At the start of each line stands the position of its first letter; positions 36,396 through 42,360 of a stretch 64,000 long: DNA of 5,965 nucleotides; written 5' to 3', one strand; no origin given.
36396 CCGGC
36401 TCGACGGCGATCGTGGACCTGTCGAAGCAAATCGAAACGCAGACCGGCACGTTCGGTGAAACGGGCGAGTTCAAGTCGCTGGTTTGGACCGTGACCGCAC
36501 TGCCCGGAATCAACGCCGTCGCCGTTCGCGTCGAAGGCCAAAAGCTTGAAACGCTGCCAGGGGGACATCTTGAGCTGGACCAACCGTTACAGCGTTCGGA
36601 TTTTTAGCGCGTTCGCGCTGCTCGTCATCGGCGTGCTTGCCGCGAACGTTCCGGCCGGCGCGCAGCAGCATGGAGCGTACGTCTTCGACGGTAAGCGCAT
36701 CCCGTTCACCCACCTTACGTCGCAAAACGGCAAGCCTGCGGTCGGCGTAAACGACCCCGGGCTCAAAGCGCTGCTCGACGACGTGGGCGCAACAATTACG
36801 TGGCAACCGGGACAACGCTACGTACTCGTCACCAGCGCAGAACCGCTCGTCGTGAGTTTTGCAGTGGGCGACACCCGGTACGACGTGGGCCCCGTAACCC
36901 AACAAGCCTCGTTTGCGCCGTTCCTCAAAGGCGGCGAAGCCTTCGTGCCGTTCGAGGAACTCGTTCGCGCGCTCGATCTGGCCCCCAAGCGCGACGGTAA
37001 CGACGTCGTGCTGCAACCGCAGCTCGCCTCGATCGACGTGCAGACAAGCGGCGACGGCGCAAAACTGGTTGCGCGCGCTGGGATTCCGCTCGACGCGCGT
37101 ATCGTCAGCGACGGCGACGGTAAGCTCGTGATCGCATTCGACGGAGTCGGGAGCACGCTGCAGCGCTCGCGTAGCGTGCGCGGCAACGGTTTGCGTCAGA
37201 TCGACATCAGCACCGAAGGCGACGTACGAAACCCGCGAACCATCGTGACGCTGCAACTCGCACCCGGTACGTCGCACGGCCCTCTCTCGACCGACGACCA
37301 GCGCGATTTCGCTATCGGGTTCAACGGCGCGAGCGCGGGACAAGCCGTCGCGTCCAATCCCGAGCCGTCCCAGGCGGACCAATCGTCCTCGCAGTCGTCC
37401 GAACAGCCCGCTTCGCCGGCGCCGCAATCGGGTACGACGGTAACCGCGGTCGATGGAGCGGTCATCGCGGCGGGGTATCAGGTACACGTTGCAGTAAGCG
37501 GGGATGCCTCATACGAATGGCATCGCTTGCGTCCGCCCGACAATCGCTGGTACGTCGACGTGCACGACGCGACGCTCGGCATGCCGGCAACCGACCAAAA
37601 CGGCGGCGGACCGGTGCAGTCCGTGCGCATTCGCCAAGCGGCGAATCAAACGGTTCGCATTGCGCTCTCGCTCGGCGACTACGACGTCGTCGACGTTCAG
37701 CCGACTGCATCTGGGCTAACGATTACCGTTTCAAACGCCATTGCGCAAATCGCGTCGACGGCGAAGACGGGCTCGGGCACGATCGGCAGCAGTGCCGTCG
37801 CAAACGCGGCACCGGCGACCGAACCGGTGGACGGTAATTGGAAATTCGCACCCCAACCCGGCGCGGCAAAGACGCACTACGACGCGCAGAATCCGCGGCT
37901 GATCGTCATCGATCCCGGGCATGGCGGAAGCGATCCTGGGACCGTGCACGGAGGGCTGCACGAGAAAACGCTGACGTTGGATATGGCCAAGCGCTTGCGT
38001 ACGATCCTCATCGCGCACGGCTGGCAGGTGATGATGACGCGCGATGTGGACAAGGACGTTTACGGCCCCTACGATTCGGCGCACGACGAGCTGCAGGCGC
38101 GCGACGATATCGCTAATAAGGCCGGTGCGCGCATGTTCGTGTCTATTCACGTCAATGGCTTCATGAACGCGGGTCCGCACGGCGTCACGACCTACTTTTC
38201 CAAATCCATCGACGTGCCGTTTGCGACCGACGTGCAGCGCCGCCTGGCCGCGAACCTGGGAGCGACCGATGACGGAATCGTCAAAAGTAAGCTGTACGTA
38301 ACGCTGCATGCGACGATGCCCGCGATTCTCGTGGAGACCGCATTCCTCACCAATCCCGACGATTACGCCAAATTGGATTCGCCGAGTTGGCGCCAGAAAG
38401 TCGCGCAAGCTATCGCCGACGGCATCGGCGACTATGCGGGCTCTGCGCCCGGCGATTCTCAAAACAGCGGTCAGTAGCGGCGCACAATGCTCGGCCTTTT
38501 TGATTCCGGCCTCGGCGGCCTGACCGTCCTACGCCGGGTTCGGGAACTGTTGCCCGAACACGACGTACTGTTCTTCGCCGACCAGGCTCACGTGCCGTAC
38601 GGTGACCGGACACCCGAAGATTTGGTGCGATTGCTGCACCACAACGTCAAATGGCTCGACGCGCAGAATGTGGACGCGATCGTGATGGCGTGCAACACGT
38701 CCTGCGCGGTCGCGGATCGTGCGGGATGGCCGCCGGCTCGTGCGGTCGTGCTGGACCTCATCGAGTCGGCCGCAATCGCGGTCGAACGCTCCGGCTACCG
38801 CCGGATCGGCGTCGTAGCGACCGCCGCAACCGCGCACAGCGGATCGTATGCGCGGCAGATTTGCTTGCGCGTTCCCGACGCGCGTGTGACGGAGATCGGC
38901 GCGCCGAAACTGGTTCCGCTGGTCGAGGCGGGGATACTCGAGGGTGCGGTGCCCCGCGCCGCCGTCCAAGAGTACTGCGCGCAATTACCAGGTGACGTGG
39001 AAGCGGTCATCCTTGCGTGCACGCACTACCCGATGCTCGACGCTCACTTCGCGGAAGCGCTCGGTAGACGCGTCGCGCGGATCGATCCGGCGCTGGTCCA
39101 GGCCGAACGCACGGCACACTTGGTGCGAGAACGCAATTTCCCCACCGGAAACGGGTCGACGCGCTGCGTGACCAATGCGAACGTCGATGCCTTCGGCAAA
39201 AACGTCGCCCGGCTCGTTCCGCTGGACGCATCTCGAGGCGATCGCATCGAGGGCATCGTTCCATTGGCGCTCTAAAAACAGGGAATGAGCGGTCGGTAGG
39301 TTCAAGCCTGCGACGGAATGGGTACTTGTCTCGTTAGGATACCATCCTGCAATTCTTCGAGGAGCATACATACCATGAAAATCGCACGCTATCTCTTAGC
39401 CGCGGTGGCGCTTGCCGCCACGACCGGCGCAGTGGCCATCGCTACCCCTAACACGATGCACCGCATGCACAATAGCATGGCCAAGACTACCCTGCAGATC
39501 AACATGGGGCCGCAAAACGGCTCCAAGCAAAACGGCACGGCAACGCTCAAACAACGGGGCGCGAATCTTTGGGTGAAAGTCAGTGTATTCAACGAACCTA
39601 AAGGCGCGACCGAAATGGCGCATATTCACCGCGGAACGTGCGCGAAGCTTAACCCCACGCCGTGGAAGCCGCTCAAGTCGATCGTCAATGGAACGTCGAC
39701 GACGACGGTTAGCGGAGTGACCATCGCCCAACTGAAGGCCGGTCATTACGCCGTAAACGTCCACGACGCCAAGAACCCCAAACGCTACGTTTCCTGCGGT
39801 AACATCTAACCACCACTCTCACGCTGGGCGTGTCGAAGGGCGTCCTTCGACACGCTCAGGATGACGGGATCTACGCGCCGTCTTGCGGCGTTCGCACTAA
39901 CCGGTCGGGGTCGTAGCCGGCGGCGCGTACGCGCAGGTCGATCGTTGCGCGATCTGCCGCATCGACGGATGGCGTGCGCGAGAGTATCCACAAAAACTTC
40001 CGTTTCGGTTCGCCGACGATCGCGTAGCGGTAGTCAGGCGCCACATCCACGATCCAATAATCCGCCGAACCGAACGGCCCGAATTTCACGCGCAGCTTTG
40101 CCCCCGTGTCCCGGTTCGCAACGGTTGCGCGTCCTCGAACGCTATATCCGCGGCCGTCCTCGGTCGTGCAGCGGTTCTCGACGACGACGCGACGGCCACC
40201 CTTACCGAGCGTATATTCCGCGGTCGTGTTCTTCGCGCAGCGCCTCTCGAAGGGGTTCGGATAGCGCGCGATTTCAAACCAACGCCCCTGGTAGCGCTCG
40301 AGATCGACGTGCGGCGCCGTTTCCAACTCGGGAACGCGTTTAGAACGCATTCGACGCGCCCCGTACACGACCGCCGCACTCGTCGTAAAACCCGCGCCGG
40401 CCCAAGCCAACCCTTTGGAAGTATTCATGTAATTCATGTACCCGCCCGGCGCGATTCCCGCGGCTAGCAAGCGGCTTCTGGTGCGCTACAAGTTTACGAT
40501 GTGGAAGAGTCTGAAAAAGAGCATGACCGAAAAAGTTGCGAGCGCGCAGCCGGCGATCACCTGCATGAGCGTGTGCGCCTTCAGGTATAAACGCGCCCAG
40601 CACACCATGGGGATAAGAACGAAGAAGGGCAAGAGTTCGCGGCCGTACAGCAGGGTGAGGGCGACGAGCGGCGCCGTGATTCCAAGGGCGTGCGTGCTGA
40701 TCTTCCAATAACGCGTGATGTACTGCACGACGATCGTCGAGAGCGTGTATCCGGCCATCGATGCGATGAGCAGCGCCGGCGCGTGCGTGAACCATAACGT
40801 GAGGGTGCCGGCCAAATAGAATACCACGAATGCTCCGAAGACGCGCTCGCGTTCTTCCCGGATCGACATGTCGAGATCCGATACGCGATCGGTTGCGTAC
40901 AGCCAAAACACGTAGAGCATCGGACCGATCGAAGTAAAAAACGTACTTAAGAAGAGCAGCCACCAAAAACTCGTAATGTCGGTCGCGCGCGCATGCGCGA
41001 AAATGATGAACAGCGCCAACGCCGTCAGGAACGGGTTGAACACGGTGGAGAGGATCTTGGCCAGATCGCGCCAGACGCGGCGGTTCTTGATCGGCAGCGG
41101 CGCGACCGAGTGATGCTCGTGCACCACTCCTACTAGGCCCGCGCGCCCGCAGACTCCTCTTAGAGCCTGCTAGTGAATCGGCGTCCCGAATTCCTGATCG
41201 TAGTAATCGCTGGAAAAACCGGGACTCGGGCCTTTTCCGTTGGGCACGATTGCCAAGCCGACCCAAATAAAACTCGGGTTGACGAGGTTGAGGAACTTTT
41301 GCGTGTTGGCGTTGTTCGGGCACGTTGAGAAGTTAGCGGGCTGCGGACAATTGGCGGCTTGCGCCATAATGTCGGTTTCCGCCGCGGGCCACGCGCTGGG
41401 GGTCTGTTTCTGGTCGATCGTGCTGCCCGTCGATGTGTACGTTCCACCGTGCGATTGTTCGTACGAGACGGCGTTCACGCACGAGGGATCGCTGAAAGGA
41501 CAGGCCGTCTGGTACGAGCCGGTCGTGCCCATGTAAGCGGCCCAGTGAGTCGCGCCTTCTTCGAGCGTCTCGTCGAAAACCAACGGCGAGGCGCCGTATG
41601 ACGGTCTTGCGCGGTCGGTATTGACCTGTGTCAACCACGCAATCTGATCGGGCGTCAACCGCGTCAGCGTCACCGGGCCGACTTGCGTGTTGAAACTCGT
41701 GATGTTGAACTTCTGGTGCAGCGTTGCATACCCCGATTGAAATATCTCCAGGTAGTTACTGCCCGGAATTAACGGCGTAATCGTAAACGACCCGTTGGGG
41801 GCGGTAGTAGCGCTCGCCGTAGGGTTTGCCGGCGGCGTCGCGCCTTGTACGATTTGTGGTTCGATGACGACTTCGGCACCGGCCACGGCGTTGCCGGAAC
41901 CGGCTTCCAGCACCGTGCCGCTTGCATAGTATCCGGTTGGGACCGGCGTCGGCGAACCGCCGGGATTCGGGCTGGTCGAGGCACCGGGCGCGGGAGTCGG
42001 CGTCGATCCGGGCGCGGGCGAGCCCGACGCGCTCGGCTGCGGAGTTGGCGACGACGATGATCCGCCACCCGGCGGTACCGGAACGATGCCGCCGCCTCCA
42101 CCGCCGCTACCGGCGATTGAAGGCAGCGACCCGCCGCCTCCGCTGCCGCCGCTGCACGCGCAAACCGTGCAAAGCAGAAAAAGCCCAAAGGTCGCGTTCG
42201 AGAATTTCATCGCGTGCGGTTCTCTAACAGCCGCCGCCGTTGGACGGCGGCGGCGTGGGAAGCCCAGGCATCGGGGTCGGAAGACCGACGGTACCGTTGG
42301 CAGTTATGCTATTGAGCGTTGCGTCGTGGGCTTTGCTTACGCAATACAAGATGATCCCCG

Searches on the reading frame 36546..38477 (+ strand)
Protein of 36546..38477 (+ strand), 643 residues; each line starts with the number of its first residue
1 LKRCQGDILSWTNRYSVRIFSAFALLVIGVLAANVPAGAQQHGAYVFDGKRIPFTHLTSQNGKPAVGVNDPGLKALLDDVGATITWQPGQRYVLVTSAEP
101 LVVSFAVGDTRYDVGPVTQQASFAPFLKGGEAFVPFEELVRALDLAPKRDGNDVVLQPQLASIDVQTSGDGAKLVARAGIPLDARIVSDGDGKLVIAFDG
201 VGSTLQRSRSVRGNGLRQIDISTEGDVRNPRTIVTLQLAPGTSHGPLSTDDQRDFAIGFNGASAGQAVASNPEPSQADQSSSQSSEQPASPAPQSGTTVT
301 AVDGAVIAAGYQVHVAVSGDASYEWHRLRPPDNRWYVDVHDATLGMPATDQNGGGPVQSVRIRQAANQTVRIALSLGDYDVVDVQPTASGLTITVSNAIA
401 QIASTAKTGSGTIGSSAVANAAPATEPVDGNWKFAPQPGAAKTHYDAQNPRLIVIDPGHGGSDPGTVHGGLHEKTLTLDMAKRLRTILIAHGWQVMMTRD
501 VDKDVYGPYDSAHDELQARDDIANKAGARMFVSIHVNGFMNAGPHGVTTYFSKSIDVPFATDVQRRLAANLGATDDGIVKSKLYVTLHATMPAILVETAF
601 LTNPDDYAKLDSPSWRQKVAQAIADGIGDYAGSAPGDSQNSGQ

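Call 22: search_protein_families(library=pfam, proteins=[window:36546-38477:+], max_evalue=0.0001)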
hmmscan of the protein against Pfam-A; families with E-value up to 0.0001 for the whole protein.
window:36546-38477:+ (643 aa): 2 families
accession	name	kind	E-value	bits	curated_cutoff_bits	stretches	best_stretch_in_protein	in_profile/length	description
PF01520.23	Amidase_3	-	4.7e-50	170.4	27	1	453-627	1-172/174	N-acetylmuramoyl-L-alanine amidase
PF11741.13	AMIN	-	1.2e-06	28.9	20.5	1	313-393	13-99/101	AMIN domain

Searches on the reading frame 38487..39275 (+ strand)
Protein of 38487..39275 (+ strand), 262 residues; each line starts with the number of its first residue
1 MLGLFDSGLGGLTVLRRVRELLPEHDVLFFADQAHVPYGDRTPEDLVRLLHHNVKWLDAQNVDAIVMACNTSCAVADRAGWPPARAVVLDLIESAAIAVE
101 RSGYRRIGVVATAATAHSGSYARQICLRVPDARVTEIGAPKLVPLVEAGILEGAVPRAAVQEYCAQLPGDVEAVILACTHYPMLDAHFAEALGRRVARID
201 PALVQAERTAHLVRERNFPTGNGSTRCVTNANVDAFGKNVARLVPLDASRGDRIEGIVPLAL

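Call 22: search_protein_families(library=pfam, proteins=[window:38487-39275:+], max_evalue=0.0001)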
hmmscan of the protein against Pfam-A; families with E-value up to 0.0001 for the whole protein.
window:38487-39275:+ (262 aa): 1 family
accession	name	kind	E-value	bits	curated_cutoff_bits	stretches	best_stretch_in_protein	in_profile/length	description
PF01177.27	Asp_Glu_race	-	1e-14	55.3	31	1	15-206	17-208/211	Asp/Glu/Hydantoin racemase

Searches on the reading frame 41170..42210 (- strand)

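Call 24: search_protein_families(library=pfam, proteins=[window:41170-42210:-], max_evalue=0.0001)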
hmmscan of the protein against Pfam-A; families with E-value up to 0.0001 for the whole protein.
window:41170-42210:- (346 aa): 3 families
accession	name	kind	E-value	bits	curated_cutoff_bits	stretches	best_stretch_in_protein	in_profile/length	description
PF13620.12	CarboxypepD_reg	-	4.2e-09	37.1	32.3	1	97-181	3-80/82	Carboxypeptidase regulatory-like domain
PF00188.32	CAP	-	7.2e-09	37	21.1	1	199-329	5-110/117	Cysteine-rich secretory protein family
PF13715.12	CarbopepD_reg_2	-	5e-05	23.7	32.2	0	97-175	2-69/88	CarboxypepD_reg-like domain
